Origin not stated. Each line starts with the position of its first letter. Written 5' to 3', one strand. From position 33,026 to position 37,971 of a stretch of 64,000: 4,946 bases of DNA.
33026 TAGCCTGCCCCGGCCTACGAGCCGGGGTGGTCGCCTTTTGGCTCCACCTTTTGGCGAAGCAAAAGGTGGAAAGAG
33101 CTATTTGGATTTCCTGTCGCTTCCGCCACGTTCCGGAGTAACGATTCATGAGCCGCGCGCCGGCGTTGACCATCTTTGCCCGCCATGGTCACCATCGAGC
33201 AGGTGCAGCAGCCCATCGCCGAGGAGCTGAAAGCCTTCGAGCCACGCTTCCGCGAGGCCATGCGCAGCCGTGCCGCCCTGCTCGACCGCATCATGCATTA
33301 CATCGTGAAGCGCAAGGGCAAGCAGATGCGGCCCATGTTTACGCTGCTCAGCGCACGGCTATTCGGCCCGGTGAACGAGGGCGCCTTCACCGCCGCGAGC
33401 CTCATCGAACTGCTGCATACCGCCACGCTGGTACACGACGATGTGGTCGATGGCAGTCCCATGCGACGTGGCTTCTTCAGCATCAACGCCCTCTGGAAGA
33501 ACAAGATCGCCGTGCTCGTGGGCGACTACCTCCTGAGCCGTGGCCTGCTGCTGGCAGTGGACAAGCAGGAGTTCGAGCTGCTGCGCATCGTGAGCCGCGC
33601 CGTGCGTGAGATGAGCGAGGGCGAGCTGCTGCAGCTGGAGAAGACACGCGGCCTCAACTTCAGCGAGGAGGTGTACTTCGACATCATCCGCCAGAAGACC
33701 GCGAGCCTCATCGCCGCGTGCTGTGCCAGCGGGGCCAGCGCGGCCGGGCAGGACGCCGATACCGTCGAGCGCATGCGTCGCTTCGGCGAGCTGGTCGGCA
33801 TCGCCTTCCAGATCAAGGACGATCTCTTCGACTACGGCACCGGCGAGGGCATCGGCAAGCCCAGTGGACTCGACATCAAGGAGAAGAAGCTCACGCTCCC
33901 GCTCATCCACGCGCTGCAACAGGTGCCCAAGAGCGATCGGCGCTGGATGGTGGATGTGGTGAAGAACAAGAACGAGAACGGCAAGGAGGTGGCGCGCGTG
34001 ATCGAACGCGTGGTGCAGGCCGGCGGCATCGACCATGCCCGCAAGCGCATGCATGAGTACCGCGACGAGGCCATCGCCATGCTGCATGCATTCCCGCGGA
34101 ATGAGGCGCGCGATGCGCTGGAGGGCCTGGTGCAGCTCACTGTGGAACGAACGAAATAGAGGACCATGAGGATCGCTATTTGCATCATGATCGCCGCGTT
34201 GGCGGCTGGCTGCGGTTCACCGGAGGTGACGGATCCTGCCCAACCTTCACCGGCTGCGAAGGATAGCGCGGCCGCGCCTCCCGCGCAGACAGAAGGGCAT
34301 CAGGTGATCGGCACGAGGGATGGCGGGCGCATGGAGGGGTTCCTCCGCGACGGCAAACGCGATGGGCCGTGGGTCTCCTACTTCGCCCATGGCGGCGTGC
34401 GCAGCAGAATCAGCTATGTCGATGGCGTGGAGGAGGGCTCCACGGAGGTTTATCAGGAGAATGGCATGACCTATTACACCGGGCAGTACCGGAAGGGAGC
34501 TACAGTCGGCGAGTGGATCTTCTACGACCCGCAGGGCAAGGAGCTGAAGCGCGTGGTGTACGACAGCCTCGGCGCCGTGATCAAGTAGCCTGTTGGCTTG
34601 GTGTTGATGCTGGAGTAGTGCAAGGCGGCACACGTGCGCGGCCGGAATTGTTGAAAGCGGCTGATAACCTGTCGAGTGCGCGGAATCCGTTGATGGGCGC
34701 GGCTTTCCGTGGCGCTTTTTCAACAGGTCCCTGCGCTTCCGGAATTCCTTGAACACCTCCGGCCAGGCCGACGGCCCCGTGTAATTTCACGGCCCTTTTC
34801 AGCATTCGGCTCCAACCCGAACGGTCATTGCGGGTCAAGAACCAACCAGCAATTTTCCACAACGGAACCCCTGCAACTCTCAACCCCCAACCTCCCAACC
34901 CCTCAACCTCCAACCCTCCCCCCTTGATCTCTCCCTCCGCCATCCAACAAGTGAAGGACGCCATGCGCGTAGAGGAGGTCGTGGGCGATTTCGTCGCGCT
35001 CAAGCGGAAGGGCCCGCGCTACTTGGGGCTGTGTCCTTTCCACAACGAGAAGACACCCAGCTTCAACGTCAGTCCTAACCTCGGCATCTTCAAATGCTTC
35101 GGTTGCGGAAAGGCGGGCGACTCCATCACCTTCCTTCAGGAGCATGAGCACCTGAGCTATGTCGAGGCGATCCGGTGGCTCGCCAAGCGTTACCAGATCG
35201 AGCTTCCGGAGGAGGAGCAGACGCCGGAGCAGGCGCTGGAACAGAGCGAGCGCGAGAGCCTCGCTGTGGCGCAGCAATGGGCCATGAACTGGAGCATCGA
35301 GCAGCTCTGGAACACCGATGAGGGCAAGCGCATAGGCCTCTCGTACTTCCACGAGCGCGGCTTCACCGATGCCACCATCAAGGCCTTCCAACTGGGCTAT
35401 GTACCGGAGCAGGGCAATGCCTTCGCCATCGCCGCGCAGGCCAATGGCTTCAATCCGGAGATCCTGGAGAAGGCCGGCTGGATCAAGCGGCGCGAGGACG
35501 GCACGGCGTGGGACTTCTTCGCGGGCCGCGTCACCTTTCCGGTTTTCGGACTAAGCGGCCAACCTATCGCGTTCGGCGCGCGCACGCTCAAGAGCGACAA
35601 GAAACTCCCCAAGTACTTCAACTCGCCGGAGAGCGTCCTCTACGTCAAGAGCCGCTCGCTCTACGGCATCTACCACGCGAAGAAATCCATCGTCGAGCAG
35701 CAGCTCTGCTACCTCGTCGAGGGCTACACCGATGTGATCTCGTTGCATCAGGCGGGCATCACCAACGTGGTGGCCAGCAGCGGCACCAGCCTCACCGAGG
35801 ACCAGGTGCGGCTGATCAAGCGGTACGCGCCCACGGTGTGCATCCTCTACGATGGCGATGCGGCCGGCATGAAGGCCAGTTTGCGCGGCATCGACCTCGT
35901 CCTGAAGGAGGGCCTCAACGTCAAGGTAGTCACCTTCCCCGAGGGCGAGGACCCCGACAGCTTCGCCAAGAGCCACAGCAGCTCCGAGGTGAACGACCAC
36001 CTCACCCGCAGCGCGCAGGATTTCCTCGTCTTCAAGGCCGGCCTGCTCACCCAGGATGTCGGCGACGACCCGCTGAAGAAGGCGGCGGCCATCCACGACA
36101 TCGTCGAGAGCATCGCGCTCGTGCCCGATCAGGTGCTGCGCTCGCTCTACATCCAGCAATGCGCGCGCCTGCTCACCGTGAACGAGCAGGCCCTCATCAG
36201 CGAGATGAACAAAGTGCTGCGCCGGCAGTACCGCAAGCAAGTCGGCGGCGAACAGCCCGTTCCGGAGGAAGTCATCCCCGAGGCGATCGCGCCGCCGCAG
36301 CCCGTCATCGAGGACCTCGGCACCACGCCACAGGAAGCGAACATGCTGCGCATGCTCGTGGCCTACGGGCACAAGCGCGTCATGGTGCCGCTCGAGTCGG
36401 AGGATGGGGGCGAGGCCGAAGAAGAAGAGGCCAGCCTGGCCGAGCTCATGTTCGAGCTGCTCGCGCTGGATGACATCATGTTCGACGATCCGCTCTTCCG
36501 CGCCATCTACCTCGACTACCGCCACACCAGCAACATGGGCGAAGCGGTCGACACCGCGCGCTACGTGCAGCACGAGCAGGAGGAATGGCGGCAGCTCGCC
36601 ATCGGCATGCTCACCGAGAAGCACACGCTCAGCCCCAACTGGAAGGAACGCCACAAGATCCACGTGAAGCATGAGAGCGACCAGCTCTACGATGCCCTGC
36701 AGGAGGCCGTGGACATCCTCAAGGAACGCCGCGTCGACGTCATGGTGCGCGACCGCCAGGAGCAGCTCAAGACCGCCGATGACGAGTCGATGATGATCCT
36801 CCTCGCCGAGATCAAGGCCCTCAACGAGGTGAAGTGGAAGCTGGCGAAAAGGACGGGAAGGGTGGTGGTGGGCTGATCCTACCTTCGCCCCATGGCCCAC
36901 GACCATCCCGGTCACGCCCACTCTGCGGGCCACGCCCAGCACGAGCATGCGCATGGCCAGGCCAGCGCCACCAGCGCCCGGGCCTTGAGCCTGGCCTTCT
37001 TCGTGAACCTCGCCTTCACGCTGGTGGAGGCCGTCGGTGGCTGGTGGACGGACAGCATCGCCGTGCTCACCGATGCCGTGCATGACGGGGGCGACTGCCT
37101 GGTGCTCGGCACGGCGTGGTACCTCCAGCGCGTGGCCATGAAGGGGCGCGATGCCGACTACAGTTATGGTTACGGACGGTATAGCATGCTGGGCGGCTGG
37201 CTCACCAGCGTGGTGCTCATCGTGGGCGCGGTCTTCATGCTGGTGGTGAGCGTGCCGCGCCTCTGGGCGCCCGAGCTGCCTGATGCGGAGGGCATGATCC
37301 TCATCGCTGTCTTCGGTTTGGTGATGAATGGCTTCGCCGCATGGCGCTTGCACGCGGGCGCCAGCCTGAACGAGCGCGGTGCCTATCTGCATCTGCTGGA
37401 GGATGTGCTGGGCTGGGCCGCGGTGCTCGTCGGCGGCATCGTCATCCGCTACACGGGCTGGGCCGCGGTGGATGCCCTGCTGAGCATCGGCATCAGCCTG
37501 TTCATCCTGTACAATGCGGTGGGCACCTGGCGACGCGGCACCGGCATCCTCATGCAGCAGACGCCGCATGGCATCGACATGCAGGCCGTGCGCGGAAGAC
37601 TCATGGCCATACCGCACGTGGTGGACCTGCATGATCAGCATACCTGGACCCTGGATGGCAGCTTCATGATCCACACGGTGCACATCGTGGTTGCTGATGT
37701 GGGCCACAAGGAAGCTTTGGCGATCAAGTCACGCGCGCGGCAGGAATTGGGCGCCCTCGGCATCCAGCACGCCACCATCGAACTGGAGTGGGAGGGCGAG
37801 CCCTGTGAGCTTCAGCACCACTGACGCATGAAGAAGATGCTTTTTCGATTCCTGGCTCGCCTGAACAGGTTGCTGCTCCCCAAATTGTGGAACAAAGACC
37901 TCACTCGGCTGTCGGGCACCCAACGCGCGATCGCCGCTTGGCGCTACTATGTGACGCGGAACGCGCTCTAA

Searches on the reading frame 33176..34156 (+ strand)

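Call 12: search_protein_families(library=pfam, proteins=[window:33176-34156:+], max_evalue=0.001)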
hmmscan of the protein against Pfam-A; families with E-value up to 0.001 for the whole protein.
window:33176-34156:+ (327 aa): 1 family
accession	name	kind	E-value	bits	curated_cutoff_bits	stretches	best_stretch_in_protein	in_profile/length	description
PF00348.22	polyprenyl_synt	-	6.9e-67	225.7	27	1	35-278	3-250/251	Polyprenyl synthetase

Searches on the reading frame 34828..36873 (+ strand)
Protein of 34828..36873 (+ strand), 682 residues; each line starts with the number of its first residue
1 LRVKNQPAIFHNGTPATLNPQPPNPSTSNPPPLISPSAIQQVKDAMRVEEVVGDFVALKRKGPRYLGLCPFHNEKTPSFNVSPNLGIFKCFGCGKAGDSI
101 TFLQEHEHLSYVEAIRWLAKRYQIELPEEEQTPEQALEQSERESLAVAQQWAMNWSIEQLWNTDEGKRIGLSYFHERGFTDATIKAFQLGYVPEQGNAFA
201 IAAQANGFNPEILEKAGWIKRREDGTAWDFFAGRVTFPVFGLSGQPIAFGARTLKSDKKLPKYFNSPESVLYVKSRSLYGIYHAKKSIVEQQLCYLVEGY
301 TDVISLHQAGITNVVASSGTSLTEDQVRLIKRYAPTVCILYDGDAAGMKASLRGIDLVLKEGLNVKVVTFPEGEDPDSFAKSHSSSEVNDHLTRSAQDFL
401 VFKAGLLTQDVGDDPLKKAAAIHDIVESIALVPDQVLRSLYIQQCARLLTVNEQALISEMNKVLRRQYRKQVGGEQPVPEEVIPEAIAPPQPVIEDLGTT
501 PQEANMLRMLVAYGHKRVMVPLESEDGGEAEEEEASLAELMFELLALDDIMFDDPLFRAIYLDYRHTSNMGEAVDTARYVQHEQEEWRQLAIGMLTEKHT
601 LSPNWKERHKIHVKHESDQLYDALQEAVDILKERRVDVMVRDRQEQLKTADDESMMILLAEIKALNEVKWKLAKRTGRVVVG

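Call 12: search_protein_families(library=pfam, proteins=[window:34828-36873:+], max_evalue=0.001)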
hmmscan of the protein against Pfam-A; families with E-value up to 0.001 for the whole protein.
window:34828-36873:+ (682 aa): 7 families
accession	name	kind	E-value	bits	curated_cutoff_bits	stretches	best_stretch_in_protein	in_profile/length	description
PF01807.25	Zn_ribbon_DnaG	-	2e-34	117.7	24.9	1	36-130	3-97/98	CHC2 zinc finger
PF08275.17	DNAG_N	-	6.5e-31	107.5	26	1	164-285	9-128/128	DNA primase catalytic core, N-terminal domain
PF13155.12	Toprim_2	-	3.6e-24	85.4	22.1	1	295-379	1-87/88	Toprim-like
PF13662.12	Toprim_4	-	2.2e-17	63.5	25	1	295-368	4-84/85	Toprim domain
PF01751.28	Toprim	-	3.4e-12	46.8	23.1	1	295-367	3-93/96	Toprim domain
PF10410.14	DnaB_bind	-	1.3e-09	38.6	20.6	1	413-453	15-55/56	DnaB-helicase binding domain of primase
PF13362.12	Toprim_3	-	2.8e-07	31.3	27.2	1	295-384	3-93/95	Toprim domain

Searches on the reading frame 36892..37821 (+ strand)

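Call 12: search_protein_families(library=pfam, proteins=[window:36892-37821:+], max_evalue=0.001)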
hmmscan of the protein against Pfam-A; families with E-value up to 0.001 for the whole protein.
window:36892-37821:+ (310 aa): 2 families
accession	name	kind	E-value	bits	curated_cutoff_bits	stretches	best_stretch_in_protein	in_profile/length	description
PF01545.26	Cation_efflux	-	2.3e-37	129.1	26.6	1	34-221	3-198/198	Cation efflux family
PF16916.11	ZT_dimer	-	1.4e-07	31.8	26.7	1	225-299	1-76/78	Dimerisation domain of Zinc Transporter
